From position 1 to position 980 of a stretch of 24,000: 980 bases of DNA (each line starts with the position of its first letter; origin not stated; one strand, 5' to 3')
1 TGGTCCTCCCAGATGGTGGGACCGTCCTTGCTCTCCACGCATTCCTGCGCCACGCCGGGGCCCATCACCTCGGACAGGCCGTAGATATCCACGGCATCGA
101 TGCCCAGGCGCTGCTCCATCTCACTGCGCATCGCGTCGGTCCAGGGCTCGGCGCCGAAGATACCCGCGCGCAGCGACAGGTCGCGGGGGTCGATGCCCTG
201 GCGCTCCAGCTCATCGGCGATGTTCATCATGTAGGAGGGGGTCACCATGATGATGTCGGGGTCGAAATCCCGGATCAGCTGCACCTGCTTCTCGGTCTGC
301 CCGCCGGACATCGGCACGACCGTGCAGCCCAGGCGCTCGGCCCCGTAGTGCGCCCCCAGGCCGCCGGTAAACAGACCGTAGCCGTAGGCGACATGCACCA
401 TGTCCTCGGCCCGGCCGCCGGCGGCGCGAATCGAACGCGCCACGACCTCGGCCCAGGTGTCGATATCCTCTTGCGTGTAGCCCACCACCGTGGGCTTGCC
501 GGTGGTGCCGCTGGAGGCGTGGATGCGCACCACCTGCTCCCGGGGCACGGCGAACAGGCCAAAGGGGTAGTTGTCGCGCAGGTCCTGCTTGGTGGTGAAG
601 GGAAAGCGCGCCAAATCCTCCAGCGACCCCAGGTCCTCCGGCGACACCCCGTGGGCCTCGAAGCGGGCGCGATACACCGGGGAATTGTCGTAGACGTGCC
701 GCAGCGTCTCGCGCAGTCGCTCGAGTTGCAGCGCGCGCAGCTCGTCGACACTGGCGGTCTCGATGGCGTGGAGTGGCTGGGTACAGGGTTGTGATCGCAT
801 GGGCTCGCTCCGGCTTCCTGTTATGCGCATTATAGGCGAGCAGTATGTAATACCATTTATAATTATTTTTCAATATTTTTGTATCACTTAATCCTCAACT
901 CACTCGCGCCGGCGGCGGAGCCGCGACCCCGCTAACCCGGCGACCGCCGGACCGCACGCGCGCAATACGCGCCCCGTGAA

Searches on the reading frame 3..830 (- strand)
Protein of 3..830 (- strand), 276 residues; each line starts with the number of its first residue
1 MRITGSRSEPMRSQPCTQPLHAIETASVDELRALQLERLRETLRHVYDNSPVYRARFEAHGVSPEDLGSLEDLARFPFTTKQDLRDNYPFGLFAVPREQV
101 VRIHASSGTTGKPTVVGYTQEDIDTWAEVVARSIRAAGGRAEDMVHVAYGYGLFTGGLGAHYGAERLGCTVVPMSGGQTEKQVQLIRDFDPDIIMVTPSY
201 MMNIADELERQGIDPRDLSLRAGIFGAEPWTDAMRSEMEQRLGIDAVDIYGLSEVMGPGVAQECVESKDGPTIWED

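Call 9: search_protein_families(library=pfam, proteins=[window:3-830:-])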
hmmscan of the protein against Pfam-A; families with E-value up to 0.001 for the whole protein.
window:3-830:- (276 aa): 1 family
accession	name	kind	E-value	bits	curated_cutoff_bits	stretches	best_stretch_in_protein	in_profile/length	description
PF00501.34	AMP-binding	-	1.6e-14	53.9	29.9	1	94-260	158-329/384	AMP-binding enzyme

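Call 23: search_protein_families(library=ncbifam, proteins=[window:3-830:-])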
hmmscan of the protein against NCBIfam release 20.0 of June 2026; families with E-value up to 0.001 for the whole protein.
window:3-830:- (276 aa): 10 families
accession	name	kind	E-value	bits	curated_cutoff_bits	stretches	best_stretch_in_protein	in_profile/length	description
TIGR02155.1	PA_CoA_ligase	equivalog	5.5e-143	476.5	646.3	1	24-276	1-253/422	phenylacetate--CoA ligase PaaK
NF041878.1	paak_haloarch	equivalog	2e-108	362.7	700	1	21-276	3-258/427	phenylacetate--CoA ligase PaaK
NF053551.1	FlxY_rubin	equivalog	1.3e-33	116.3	520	1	23-226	1-204/424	flexirubin biosynthesis putative acyl-CoA ligase FlxY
TIGR03335.1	F390_ftsA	equivalog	2.5e-33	115.4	458.7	1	22-266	5-249/445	coenzyme F390 synthetase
NF041217.1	BagE_FevW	exception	2e-31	109.4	800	1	27-266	9-238/424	bagremycin/ferroverdin synthetase BagE/FevW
NF045666.1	DVU1553_fam_AMP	equivalog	3.4e-26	92.1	300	1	24-267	16-256/331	DVU_1553 family AMP-dependent CoA ligase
NF004837.0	PRK06187.1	subfamily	2.8e-10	39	476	1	99-260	171-328/531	long-chain-fatty-acid--CoA ligase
TIGR02262.1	benz_CoA_lig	subfamily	1.2e-06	27.6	375.25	1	105-255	168-315/508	benzoate-CoA ligase family protein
TIGR01733.1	AA-adenyl-dom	subfamily_domain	2e-05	23.6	317.4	1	106-256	128-274/409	amino acid adenylation domain-containing protein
NF006181.0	PRK08314.1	subfamily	0.00021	19.7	705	1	82-258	188-359/563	long-chain-fatty-acid--CoA ligase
